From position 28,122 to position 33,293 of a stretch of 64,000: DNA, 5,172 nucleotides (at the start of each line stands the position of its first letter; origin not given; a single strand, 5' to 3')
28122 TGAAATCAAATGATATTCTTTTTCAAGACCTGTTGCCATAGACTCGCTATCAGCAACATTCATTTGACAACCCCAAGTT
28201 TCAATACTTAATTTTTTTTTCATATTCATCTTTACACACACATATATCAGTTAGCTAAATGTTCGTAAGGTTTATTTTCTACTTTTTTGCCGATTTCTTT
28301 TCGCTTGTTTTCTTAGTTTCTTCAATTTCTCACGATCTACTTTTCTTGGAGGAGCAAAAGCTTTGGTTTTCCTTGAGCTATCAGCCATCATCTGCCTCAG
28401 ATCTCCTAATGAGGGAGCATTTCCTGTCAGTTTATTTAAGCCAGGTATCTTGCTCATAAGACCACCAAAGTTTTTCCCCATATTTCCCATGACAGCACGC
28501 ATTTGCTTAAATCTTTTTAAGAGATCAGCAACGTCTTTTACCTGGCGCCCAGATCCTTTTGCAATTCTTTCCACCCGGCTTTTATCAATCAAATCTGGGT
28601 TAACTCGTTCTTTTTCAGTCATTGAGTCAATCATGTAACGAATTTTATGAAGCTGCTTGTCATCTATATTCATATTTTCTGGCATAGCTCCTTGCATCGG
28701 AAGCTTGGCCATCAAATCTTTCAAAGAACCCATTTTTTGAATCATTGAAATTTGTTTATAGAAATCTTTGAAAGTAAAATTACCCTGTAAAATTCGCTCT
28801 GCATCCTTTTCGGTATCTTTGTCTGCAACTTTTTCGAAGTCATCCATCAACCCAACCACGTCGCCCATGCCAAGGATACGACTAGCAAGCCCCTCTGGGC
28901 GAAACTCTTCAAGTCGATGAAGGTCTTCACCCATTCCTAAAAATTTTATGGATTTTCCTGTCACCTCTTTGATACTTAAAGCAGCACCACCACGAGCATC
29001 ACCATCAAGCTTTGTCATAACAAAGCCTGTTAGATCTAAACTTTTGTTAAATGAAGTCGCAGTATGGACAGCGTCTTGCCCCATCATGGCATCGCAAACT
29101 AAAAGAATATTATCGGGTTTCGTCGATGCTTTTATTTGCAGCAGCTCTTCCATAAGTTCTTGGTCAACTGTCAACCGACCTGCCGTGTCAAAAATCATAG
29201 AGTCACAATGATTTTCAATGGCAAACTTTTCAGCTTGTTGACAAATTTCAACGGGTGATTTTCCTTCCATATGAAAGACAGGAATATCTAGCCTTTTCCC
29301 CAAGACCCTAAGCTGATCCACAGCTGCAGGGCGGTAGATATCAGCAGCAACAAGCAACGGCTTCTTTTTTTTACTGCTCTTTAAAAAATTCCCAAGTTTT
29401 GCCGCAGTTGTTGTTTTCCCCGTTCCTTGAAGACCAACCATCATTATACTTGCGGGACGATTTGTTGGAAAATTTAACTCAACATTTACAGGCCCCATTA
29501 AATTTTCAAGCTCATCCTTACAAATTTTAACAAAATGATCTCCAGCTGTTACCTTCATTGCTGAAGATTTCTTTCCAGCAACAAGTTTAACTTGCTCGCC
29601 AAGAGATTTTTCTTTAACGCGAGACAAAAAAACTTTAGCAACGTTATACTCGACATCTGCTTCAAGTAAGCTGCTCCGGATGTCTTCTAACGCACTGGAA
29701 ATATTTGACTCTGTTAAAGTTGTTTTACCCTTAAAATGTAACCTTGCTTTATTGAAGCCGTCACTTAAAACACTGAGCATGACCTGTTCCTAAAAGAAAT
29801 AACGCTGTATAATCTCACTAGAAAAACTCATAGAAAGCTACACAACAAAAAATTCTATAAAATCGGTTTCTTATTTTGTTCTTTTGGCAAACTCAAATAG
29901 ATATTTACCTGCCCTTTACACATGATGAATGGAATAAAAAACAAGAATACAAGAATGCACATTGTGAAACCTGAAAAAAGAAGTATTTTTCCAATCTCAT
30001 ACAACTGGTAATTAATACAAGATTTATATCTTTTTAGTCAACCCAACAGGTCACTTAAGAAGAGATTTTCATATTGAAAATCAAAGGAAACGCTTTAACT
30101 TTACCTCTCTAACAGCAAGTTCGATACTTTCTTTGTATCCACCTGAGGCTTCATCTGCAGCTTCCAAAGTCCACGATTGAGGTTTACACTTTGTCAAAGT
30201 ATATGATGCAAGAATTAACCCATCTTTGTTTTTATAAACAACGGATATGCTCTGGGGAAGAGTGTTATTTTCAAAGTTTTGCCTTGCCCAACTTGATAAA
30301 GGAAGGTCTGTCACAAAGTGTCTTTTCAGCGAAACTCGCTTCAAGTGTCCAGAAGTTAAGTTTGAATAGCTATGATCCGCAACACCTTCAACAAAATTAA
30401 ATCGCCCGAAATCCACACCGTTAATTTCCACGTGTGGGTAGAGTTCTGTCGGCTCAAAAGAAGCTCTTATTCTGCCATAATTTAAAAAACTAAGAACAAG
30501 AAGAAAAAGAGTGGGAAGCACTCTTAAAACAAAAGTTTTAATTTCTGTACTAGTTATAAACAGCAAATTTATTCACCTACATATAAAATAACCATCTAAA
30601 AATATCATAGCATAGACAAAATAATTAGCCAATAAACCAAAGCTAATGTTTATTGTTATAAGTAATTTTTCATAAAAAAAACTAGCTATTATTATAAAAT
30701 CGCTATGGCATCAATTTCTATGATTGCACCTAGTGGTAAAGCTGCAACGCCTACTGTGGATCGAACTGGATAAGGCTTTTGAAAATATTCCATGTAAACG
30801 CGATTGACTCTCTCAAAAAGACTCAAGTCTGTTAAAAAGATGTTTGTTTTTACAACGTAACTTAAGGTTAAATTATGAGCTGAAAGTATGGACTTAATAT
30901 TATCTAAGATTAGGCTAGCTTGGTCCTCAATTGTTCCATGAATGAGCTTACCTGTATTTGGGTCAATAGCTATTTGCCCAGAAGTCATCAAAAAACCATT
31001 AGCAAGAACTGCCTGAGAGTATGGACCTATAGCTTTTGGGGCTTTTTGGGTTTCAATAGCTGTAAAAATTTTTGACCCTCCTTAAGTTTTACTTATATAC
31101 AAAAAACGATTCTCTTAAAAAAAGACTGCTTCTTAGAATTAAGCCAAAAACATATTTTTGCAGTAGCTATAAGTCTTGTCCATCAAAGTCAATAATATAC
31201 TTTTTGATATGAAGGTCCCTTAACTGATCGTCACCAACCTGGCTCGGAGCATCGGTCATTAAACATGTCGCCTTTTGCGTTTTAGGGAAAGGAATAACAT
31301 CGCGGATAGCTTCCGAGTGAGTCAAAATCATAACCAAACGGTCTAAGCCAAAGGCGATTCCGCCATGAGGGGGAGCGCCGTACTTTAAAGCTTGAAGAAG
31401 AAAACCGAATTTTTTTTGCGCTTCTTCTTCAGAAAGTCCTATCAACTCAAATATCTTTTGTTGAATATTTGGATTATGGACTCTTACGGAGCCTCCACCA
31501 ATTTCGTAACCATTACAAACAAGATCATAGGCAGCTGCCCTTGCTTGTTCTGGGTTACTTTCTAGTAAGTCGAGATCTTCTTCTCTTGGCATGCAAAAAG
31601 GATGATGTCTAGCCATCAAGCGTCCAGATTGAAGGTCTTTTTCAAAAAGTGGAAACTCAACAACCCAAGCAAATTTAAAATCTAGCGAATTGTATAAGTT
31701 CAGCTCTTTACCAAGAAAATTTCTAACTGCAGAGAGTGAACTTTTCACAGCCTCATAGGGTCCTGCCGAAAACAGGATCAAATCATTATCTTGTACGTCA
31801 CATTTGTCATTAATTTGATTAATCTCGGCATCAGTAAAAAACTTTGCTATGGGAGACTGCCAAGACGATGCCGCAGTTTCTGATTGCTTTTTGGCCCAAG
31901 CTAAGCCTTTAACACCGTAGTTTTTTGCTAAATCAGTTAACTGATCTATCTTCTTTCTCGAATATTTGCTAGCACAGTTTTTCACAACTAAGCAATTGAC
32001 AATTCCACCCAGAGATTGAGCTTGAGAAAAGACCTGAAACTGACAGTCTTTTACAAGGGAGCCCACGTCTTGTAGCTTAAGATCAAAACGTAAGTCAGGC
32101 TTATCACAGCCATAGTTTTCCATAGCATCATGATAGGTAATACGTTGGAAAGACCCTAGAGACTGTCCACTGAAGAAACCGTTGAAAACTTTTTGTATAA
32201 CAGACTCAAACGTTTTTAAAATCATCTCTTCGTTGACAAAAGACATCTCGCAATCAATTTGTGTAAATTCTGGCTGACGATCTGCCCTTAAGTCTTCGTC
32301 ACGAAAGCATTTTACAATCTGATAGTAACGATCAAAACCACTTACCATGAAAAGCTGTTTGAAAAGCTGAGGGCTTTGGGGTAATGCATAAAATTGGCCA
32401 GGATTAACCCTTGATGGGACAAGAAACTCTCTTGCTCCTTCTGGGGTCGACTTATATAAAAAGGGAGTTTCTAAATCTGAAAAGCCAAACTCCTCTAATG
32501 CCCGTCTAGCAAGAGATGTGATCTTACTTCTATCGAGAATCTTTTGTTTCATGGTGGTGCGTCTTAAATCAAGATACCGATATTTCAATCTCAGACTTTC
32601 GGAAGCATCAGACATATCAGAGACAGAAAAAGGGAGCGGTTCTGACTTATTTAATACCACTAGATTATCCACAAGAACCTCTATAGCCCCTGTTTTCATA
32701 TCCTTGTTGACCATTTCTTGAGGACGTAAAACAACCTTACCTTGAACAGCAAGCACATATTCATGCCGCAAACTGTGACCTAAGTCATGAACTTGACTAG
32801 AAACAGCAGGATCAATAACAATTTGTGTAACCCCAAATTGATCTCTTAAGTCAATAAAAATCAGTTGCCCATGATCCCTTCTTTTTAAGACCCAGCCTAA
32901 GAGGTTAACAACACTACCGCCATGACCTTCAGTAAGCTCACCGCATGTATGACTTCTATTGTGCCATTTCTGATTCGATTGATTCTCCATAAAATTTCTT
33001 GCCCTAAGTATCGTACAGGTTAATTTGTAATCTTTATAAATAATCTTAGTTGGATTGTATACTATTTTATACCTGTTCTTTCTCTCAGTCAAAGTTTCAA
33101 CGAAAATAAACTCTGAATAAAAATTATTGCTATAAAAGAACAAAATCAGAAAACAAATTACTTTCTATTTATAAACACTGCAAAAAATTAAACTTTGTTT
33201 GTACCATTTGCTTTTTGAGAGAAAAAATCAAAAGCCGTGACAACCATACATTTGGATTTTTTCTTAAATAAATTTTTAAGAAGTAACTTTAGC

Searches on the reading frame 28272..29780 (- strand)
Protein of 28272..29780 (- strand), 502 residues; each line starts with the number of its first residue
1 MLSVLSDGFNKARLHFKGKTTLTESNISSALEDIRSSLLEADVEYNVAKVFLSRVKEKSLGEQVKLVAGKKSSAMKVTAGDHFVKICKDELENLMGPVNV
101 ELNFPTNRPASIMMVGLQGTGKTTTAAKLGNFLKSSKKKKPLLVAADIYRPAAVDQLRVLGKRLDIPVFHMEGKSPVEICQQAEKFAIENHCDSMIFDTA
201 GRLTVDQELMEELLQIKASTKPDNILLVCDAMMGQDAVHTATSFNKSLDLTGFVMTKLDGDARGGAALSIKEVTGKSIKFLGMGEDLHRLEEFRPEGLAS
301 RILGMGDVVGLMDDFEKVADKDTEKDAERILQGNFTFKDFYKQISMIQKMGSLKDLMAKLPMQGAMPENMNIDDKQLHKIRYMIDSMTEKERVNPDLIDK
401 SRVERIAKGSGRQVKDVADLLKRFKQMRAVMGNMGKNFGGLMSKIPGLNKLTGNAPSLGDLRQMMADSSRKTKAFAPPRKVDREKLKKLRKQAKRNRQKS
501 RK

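Call 67: search_protein_families(library=pfam, proteins=[window:28272-29780:-], max_evalue=0.001)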
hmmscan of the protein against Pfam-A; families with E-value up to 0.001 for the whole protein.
window:28272-29780:- (502 aa): 6 families
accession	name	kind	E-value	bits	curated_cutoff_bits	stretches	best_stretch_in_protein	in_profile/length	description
PF00448.28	SRP54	-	4.4e-70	235.8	22.7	1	110-304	2-196/196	SRP54-type protein, GTPase domain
PF02978.25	SRP_SPB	-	2.8e-31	108.2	27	1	334-431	1-91/91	Signal peptide binding domain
PF02881.24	SRP54_N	-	1.6e-13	51.1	22.4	1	5-91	1-75/75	SRP54-type protein, helical bundle domain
PF01656.29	CbiA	-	0.00017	21.9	25.4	0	119-264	9-89/125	CobQ/CobB/MinD/ParA nucleotide binding domain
PF13401.12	AAA_22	-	0.00026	21.7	27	1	110-223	6-116/130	AAA domain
PF06414.18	Zeta_toxin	-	0.0006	19.7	22.3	0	105-199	12-102/199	Zeta toxin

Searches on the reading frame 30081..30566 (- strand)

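Call 67: search_protein_families(library=pfam, proteins=[window:30081-30566:-], max_evalue=0.001)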
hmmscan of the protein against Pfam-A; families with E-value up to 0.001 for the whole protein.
window:30081-30566:- (161 aa): 1 family
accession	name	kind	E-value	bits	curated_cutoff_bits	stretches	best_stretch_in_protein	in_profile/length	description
PF06841.18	Phage_T4_gp19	-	2.5e-06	27.8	28.2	1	71-141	46-118/134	T4-like virus tail tube protein gp19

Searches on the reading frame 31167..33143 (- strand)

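Call 67: search_protein_families(library=pfam, proteins=[window:31167-33143:-], max_evalue=0.001)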
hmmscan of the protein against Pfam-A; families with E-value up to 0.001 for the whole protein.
window:31167-33143:- (658 aa): 4 families
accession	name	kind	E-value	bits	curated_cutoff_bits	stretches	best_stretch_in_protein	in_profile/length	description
PF00152.25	tRNA-synt_2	-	3.4e-121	404.5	25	1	182-623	2-308/308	tRNA synthetases class II (D, K and N)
PF02938.19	GAD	-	1.8e-21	76.6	23.4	1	373-469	2-94/95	GAD domain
PF01336.31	tRNA_anti-codon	-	6.3e-12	45.7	27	1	79-163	1-74/75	OB-fold nucleic acid binding domain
PF01409.25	tRNA-synt_2d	-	0.00026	21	19.8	0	272-326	104-156/246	tRNA synthetases class II core domain (F)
